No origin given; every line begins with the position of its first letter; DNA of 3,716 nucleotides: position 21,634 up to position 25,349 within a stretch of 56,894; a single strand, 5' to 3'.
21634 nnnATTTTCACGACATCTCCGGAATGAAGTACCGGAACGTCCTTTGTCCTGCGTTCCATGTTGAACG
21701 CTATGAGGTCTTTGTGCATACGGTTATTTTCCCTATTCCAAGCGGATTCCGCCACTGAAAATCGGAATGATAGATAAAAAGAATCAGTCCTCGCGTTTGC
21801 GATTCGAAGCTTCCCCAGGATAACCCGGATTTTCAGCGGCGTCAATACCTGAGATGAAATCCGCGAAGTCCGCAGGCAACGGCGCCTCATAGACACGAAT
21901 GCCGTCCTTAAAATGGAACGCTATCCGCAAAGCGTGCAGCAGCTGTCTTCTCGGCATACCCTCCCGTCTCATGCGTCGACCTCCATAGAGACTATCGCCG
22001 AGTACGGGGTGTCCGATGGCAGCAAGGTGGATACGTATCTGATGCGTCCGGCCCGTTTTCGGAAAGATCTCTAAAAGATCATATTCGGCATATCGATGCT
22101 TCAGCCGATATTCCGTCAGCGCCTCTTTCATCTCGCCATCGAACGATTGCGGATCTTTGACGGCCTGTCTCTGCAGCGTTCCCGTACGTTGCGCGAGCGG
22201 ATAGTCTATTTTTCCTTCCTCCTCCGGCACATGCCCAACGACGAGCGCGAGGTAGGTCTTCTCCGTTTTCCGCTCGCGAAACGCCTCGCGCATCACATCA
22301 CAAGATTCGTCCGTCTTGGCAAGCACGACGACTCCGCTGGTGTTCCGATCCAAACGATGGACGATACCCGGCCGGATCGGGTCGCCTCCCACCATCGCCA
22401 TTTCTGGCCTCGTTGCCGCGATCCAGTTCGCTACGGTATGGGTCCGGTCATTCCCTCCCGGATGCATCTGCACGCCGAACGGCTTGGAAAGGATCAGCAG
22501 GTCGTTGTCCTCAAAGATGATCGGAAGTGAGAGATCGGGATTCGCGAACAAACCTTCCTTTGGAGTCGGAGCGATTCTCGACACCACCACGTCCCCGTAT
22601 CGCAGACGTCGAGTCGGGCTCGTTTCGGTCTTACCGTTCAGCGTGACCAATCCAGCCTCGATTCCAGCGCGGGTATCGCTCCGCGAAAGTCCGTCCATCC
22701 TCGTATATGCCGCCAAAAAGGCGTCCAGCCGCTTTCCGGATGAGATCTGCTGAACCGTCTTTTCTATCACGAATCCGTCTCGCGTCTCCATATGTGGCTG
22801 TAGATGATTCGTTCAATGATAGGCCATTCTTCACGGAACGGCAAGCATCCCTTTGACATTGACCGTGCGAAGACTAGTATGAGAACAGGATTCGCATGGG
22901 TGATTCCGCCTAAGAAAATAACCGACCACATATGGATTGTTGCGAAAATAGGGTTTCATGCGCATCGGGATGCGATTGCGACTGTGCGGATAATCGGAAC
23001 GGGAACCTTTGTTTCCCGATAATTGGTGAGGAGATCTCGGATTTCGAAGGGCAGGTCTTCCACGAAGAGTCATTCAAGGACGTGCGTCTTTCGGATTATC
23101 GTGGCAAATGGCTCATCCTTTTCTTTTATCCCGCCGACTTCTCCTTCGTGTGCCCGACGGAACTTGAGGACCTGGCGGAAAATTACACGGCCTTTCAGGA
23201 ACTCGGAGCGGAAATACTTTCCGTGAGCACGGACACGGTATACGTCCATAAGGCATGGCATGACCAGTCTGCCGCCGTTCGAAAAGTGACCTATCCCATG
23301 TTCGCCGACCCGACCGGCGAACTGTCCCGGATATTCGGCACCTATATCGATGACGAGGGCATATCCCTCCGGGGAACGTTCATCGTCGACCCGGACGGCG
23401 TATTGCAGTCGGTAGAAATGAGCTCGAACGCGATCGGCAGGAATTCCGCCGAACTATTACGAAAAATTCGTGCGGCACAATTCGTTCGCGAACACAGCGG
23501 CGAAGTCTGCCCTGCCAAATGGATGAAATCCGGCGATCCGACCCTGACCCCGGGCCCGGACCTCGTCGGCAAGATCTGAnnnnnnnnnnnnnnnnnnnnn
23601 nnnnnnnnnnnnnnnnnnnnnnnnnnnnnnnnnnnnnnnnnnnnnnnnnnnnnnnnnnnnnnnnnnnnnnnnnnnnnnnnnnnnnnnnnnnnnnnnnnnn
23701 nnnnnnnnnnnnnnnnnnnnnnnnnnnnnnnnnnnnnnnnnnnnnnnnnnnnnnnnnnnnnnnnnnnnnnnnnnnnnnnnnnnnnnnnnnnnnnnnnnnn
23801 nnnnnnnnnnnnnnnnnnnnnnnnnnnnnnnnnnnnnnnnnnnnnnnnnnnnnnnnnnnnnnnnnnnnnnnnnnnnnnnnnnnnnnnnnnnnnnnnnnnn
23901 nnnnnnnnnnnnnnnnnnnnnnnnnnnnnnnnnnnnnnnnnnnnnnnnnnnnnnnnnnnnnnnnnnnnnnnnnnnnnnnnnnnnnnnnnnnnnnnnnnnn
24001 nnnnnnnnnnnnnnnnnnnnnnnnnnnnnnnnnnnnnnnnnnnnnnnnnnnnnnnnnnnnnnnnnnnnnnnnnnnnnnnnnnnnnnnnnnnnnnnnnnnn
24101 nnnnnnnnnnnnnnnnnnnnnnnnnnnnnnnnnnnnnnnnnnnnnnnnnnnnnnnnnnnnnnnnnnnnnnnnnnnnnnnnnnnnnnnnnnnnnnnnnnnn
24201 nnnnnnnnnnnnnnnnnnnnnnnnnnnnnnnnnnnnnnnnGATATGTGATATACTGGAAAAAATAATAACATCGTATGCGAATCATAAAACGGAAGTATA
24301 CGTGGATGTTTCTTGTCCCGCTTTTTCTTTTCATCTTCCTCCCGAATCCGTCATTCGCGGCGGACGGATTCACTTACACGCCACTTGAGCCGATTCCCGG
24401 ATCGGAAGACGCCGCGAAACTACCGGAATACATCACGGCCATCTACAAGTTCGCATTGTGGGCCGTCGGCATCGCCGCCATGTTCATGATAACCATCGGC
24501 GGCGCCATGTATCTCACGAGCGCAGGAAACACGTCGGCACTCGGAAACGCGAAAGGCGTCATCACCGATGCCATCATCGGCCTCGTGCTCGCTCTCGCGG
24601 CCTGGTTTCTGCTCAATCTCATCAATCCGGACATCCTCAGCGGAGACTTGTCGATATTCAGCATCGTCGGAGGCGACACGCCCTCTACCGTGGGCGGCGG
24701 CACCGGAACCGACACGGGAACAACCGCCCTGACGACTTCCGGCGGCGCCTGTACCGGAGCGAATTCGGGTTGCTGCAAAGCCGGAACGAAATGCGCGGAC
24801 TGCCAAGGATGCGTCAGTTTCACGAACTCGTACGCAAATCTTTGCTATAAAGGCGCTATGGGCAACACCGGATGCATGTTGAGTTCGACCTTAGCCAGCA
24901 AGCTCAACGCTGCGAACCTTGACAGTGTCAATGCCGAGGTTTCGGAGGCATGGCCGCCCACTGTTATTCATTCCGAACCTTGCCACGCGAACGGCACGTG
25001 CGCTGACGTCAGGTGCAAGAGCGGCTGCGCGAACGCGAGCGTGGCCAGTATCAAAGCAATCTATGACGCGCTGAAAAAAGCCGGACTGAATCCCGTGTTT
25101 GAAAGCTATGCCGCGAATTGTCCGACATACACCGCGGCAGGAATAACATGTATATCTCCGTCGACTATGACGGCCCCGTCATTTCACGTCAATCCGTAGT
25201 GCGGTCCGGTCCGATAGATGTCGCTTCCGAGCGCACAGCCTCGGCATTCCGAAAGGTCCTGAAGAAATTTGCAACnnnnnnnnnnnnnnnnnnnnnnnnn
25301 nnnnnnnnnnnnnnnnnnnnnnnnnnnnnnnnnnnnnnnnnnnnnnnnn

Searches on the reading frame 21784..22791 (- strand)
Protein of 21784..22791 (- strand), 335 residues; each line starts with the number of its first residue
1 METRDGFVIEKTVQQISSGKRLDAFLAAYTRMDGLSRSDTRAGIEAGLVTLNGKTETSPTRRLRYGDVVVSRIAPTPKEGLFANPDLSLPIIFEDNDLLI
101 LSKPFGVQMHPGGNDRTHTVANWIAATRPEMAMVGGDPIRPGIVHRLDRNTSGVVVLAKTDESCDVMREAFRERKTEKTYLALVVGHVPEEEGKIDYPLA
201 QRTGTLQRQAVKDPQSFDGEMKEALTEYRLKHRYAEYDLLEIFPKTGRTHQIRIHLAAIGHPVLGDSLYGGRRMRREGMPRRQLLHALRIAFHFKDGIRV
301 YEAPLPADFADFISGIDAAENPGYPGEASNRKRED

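Call 9: search_protein_families(library=pfam, proteins=[window:21784-22791:-])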
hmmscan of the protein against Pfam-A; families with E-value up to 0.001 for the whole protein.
window:21784-22791:- (335 aa): 2 families
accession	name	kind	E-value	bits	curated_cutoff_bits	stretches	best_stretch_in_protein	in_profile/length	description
PF00849.27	PseudoU_synth_2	-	6.4e-32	111.3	26.8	1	97-258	1-152/152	RNA pseudouridylate synthase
PF01479.30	S4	-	0.00082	19.5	22.8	0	21-69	2-48/48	S4 domain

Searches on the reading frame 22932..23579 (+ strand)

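Call 9: search_protein_families(library=pfam, proteins=[window:22932-23579:+])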
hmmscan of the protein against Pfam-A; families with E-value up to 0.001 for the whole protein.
window:22932-23579:+ (215 aa): 3 families
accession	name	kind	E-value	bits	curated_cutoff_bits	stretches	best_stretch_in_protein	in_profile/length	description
PF00578.27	AhpC-TSA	-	3.9e-39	133.9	26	1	31-160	1-123/124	AhpC/TSA family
PF08534.16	Redoxin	-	9.1e-15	55.2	26.6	1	43-165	11-135/148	Redoxin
PF10417.14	1-cysPrx_C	-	2.1e-06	28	21.1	1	181-208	1-27/41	C-terminal domain of 1-Cys peroxiredoxin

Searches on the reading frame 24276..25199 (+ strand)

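Call 9: search_protein_families(library=pfam, proteins=[window:24276-25199:+])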
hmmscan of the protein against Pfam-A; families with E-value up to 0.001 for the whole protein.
window:24276-25199:+ (307 aa): 1 family
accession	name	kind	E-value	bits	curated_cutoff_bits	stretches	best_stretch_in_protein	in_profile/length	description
PF18895.5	T4SS_pilin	-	1.9e-08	34.7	26.6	1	49-116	5-71/71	Type IV secretion system pilin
